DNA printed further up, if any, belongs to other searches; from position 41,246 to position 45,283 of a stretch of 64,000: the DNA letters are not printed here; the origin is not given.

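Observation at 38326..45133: NagZ/beta-lactamase fusion followed by a 1245-aa, ~11-TM orphan sensor kinase: possible cell-wall-fragment sensing module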

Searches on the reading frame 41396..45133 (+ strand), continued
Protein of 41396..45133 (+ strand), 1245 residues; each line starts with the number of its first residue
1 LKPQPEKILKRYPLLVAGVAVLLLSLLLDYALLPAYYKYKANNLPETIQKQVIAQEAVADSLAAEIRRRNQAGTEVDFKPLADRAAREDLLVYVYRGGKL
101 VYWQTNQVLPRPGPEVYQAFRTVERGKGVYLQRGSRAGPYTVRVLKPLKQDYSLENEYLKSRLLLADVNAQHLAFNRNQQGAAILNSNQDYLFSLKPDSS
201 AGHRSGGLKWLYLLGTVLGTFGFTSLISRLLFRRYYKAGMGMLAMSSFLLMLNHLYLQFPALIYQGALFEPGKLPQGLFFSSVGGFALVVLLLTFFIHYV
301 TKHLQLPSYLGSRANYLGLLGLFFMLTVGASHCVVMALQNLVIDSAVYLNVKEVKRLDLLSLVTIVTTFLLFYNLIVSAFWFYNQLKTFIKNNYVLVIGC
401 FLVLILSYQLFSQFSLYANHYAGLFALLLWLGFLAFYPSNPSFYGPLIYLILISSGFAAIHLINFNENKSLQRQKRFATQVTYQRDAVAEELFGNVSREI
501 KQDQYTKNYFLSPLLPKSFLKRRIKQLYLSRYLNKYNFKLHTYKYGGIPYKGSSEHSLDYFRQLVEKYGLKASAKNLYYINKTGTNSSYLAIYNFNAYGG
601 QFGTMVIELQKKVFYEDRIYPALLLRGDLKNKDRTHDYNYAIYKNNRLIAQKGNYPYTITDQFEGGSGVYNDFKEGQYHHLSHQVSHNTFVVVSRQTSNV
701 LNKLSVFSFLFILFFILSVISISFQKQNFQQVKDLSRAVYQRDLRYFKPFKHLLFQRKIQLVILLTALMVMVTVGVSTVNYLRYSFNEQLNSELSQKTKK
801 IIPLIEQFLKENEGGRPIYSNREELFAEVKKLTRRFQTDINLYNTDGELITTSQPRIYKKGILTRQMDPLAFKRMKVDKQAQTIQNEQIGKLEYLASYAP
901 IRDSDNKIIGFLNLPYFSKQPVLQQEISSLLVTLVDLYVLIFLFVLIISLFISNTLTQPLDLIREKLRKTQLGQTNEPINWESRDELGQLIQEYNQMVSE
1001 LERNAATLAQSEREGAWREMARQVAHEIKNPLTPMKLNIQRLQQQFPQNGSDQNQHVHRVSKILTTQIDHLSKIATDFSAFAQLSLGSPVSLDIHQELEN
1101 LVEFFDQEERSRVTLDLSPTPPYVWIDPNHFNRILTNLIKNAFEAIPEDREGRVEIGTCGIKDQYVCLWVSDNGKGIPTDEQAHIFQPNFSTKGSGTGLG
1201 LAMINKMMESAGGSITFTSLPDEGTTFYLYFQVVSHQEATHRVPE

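Call 50: list_cluster_members(proteins=[L032:9848-13588:+, L067:9953-13672:+, L057:9719-13462:+, L008:9998-13681:+, L033:10001-13702:+, L065:9920-13795:+])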
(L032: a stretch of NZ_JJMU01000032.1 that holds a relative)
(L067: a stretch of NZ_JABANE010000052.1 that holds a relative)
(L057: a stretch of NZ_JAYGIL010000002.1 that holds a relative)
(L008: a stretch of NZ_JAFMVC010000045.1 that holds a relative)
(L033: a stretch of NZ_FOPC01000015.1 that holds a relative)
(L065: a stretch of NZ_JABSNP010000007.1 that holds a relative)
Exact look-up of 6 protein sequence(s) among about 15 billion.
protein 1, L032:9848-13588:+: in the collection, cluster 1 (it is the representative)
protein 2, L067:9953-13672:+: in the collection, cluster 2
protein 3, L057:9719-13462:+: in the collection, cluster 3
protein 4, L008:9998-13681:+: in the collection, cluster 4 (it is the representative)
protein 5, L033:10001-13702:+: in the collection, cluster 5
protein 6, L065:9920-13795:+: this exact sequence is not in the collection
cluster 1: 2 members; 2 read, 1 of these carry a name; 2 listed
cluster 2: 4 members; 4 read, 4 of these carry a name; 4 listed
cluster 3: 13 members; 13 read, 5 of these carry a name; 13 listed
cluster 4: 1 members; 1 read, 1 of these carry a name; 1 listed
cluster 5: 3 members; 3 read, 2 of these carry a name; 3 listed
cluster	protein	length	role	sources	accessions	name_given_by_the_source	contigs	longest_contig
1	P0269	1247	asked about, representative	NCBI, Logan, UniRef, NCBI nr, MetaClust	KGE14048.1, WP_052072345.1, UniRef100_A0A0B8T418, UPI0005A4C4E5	ATP-binding protein [Sphingobacterium deserti] | histidine kinase n=1 Tax=Sphingobacterium deserti TaxID=1229276 RepID=A0A0B8T418_9SPHI | status=active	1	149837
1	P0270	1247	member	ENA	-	-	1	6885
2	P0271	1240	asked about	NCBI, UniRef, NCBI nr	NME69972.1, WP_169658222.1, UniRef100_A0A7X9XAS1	sensor histidine kinase [Flammeovirga aprica] | histidine kinase n=1 Tax=Flammeovirga aprica JL-4 TaxID=694437 RepID=A0A7X9XAS1_9BACT | ATP-binding protein [Flammeovirga aprica]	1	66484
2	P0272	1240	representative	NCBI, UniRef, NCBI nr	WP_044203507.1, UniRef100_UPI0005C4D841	ATP-binding protein [Flammeovirga sp. OC4] | ATP-binding protein n=1 Tax=Flammeovirga sp. OC4 TaxID=1382345 RepID=UPI0005C4D841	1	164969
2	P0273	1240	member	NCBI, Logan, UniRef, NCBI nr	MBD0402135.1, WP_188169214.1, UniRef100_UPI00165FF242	ATP-binding protein [Flammeovirga sp. EKP202] | ATP-binding protein n=1 Tax=Flammeovirga sp. EKP202 TaxID=2770592 RepID=UPI00165FF242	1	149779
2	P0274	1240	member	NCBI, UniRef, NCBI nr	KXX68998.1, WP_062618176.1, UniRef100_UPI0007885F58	ATP-binding protein [Flammeovirga sp. SJP92] | sensor histidine kinase n=1 Tax=Flammeovirga sp. SJP92 TaxID=1775430 RepID=UPI0007885F58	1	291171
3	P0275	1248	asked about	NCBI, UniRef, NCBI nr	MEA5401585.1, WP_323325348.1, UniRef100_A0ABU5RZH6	ATP-binding protein [Arcicella sp. DC2W] | histidine kinase n=1 Tax=Arcicella gelida TaxID=2984195 RepID=A0ABU5RZH6_9BACT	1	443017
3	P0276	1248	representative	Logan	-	-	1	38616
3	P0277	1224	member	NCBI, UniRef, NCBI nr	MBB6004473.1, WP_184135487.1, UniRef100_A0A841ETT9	HAMP domain-containing sensor histidine kinase [Arcicella rosea] | histidine kinase n=1 Tax=Arcicella rosea TaxID=502909 RepID=A0A841ETT9_9BACT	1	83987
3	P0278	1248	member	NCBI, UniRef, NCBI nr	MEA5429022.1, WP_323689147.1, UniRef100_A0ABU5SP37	MFS domain-containing histidine kinase [Arcicella lustrica] | histidine kinase n=1 Tax=Arcicella lustrica TaxID=2984196 RepID=A0ABU5SP37_9BACT | MFS domain-containing histidine kinase [Arcicella sp. DC25W]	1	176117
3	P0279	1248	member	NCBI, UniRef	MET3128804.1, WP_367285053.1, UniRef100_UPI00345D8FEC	signal transduction histidine kinase [Arcicella rosea] | HAMP domain-containing sensor histidine kinase n=1 Tax=Arcicella rosea TaxID=502909 ...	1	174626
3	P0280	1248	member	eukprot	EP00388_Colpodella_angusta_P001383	GDKJ01004426.1.p1 GENE.GDKJ01004426.1~~GDKJ01004426.1.p1 ORF type:complete len:1249 ...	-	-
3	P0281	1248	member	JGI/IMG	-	-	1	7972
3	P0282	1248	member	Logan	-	-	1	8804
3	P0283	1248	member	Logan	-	-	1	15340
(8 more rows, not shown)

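Call 52: find_encoding_contigs(protein=P0001, flank=1000, max_places=3)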
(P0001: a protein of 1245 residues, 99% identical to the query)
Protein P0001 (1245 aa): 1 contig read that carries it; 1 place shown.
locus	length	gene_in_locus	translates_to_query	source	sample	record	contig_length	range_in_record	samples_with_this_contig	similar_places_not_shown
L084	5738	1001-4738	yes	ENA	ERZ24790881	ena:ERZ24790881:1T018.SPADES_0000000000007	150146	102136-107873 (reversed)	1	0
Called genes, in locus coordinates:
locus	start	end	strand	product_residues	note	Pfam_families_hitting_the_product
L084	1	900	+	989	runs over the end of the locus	PF00933:Glyco_hydro_3, PF01915:Glyco_hydro_3_C (faint), PF00144:Beta-lactamase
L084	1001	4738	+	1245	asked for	PF00672:HAMP (weak), PF00512:HisKA, PF02518:HATPase_c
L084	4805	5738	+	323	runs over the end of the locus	PF01073:3Beta_HSD, PF01370:Epimerase, PF02719:Polysacc_synt_2 (weak), PF04321:RmlD_sub_bind, PF16363:GDP_Man_Dehyd, PF07993:NAD_binding_4 (weak)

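Call 55: search_protein_families(library=ncbifam, proteins=[L083:13058-16567:+, L053:11927-15430:+, L073:10688-11863:-], max_evalue=0.01)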
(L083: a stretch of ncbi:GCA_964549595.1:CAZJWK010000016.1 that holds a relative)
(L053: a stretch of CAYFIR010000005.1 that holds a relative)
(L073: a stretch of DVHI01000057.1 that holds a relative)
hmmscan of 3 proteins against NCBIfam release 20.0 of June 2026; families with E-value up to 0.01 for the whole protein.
L083:13058-16567:+ (1169 aa): 0 families

L053:11927-15430:+ (1167 aa): 0 families

L073:10688-11863:- (391 aa): 122 families (the best 25 are shown)
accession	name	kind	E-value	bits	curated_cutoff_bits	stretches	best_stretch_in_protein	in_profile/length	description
TIGR01818.1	ntrC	equivalog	1.6e-132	442.6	558.6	1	9-382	1-374/463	nitrogen regulation protein NR(I)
NF051870.1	NAssimRespRegNtrX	equivalog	1.3e-130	436.3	600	1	7-378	2-371/452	nitrogen assimilation response regulator NtrX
NF008469.0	PRK11361.1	equivalog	2.7e-122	408.8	714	1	6-380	4-381/461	acetoacetate metabolism transcriptional regulator AtoC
TIGR02915.1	PEP_resp_reg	equivalog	5.9e-109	364.9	502.6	1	9-387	1-385/445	PEP-CTERM-box response regulator transcription factor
NF008176.1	PRK10923.1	equivalog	6.3e-109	364.6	620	1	8-377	5-373/469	nitrogen regulation protein NR(I)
NF007689.0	PRK10365.1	equivalog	6e-108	361.4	760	1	4-376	3-373/441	sigma-54-dependent response regulator transcription factor ZraR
TIGR01817.1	nifA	equivalog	1.4e-104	350.7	528.85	1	129-385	183-439/534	nif-specific transcriptional activator NifA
NF041552.1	TF_PrdR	equivalog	1.1e-103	347.5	795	1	114-384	240-510/577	sigma-54 dependent transcriptional regulator PrdR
NF011695.0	PRK15115.1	equivalog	2.9e-102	342.7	763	1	3-389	3-382/445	two-component system response regulator GlrR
NF041946.1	LuxO_transreg_Vib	equivalog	2.1e-101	340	800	1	12-383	2-374/463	quorum-sensing sigma-54 dependent transcriptional regulator LuxO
NF003451.0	PRK05022.1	equivalog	8e-100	335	476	1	130-385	178-433/512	nitric oxide reductase transcriptional regulator NorR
NF049963.1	RespRegFlgRCampy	domain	3.5e-96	322.7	750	1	7-386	1-379/429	fla regulon two-component system response regulator FlgR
NF038308.1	RNA_repair_RtcR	equivalog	2.4e-94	317.1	650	1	142-384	180-432/530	RNA repair transcriptional activator RtcR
NF050807.1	TransRegFlbDCaul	equivalog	3.2e-94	316.3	750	1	24-384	18-361/454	sigma-54-dependent transcriptional regulator FlbD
TIGR02974.1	phageshock_pspF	equivalog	3.1e-84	283.1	443.55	1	144-375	1-233/336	phage shock protein operon transcriptional activator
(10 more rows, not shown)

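Call 82: search_protein_families(library=pfam, proteins=[P0027, P0028, P0032], max_evalue=0.01)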
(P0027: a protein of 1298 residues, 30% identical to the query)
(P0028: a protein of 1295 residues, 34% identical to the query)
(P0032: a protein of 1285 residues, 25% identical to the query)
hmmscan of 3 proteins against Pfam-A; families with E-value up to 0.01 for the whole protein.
P0027 (1298 aa): 7 families
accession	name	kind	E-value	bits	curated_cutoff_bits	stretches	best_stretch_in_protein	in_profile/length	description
PF02518.31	HATPase_c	-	3.9e-28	98.5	26.4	1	1178-1280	4-110/111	Histidine kinase-, DNA gyrase B-, and HSP90-like ATPase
PF00672.30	HAMP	-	2.4e-14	53.8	25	1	1001-1050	2-51/53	HAMP domain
PF00512.31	HisKA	-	5.8e-09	36.3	26.9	1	1066-1133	2-63/66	His Kinase A (phospho-acceptor) domain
PF13581.12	HATPase_c_2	-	4.4e-05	23.9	27.4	1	1184-1257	40-112/127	Histidine kinase-like ATPase domain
PF14501.12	HATPase_c_5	-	6.1e-05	23.3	22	1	1178-1266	4-91/102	GHKL domain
PF17203.10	sCache_3_2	-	8.7e-05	23.1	28.4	0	77-176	18-127/140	Single cache domain 3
PF10090.15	HPTransfase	-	0.0024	18.1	22.9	1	1182-1224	34-76/123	Histidine phosphotransferase C-terminal domain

P0028 (1295 aa): 5 families
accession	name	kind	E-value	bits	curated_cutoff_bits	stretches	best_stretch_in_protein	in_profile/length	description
PF02518.31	HATPase_c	-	9.4e-24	84.4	26.4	1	1188-1294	2-110/111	Histidine kinase-, DNA gyrase B-, and HSP90-like ATPase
PF00672.30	HAMP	-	1.6e-11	44.8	25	1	1010-1059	2-51/53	HAMP domain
PF00512.31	HisKA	-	2.3e-08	34.4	26.9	1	1075-1146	2-64/66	His Kinase A (phospho-acceptor) domain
PF14501.12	HATPase_c_5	-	9.1e-05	22.8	22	1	1192-1280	6-91/102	GHKL domain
PF13581.12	HATPase_c_2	-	0.0091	16.5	27.4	0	1196-1271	40-112/127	Histidine kinase-like ATPase domain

P0032 (1285 aa): 3 families
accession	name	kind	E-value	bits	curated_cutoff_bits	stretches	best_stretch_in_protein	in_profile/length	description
PF02518.31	HATPase_c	-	5.9e-20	72.2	26.4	1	1174-1277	2-110/111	Histidine kinase-, DNA gyrase B-, and HSP90-like ATPase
PF00672.30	HAMP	-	1.7e-13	51.1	25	1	997-1047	2-52/53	HAMP domain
PF00512.31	HisKA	-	1.2e-07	32.1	26.9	1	1063-1131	3-65/66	His Kinase A (phospho-acceptor) domain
